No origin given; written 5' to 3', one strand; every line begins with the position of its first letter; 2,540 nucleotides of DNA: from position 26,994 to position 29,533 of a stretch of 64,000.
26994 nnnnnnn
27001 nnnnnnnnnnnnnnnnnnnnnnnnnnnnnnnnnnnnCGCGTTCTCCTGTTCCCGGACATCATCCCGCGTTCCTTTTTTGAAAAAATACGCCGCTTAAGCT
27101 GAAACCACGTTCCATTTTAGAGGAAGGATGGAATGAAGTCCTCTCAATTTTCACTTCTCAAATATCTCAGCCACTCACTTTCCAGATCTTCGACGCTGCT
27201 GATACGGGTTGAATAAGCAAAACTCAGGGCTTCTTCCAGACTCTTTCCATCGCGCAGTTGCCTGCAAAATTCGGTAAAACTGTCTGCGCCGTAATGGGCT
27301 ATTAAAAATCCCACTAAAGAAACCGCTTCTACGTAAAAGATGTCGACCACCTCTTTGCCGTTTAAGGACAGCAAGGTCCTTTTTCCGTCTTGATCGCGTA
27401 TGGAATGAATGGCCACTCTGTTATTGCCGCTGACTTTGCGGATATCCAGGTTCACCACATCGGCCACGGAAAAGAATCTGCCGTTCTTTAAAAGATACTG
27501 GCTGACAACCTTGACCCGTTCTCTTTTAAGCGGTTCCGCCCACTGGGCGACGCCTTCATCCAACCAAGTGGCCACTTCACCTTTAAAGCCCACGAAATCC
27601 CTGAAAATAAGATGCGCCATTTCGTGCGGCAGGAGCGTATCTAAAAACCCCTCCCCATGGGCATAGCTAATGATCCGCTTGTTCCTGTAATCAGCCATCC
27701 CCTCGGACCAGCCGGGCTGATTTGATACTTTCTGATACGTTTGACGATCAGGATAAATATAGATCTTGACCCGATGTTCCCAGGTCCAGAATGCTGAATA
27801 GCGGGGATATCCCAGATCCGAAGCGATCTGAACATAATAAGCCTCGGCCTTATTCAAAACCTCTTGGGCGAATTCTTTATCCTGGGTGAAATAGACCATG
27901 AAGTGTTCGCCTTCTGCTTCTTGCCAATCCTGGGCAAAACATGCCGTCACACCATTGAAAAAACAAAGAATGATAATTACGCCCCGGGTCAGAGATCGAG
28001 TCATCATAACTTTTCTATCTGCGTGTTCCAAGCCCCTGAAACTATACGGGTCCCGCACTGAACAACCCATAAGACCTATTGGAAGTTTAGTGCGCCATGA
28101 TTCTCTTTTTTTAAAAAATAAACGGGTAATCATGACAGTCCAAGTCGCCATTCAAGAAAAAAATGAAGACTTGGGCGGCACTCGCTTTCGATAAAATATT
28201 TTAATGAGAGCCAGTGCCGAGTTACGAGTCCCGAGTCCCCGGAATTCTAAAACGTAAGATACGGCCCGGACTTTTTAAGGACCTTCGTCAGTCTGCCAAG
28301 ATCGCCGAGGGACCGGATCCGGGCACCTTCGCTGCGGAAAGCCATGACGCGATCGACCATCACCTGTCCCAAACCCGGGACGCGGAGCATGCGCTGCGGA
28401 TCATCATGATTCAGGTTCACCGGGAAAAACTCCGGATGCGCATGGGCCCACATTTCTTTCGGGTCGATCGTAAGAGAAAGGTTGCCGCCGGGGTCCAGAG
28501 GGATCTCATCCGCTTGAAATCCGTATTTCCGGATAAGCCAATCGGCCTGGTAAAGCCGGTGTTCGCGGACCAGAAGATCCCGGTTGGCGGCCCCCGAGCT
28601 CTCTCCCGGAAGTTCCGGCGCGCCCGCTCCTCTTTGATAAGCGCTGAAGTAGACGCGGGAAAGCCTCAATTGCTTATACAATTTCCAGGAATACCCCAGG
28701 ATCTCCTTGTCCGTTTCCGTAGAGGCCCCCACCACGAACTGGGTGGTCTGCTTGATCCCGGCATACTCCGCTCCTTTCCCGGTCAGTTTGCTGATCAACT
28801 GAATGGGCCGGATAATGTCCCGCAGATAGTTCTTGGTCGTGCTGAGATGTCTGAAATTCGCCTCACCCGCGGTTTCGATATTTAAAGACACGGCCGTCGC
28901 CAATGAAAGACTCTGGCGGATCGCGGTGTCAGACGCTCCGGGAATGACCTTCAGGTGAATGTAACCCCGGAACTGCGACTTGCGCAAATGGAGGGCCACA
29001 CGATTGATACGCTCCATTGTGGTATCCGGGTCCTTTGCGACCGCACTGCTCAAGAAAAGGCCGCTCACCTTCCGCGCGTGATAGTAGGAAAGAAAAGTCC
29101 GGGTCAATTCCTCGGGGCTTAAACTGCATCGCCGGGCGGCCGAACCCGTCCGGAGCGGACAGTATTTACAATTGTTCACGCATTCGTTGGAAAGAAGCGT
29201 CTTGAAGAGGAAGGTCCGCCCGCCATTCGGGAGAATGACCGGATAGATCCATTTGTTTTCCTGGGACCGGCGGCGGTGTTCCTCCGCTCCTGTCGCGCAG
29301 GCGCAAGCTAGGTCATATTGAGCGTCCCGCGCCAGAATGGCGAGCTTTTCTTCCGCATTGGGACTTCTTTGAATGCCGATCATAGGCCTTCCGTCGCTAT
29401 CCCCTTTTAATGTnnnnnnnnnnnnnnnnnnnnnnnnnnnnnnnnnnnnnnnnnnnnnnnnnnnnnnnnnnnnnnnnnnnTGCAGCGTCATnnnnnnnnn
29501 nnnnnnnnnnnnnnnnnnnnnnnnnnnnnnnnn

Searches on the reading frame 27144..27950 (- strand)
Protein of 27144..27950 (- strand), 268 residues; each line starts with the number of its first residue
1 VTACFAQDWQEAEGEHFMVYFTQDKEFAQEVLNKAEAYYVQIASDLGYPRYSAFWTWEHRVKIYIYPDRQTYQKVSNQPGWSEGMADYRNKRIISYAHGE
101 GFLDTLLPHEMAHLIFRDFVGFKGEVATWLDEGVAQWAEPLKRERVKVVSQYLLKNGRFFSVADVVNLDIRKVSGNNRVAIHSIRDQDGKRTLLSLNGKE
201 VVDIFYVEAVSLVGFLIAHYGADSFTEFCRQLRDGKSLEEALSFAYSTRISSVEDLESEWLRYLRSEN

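Call 54: search_protein_families(library=pfam, proteins=[window:27144-27950:-], max_evalue=0.01)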
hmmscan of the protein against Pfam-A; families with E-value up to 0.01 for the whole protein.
window:27144-27950:- (268 aa): 2 families
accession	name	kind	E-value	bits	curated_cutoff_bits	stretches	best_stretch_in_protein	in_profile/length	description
PF13485.12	Peptidase_MA_2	-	2.9e-14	53.8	32.4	2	59-165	19-129/201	Peptidase MA superfamily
PF01433.26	Peptidase_M1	-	0.0048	17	27.7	1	106-148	70-112/218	Peptidase family M1 domain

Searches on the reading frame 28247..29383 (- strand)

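Call 54: search_protein_families(library=pfam, proteins=[window:28247-29383:-], max_evalue=0.01)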
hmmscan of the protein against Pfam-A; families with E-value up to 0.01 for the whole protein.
window:28247-29383:- (378 aa): 2 families
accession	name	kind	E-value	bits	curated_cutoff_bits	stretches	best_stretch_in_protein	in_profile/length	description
PF04055.27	Radical_SAM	-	2.3e-05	25.1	29.5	1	64-228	3-159/166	Radical SAM superfamily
PF12836.13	HHH_3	-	0.00042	20.8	27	1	322-366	6-50/65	Helix-hairpin-helix motif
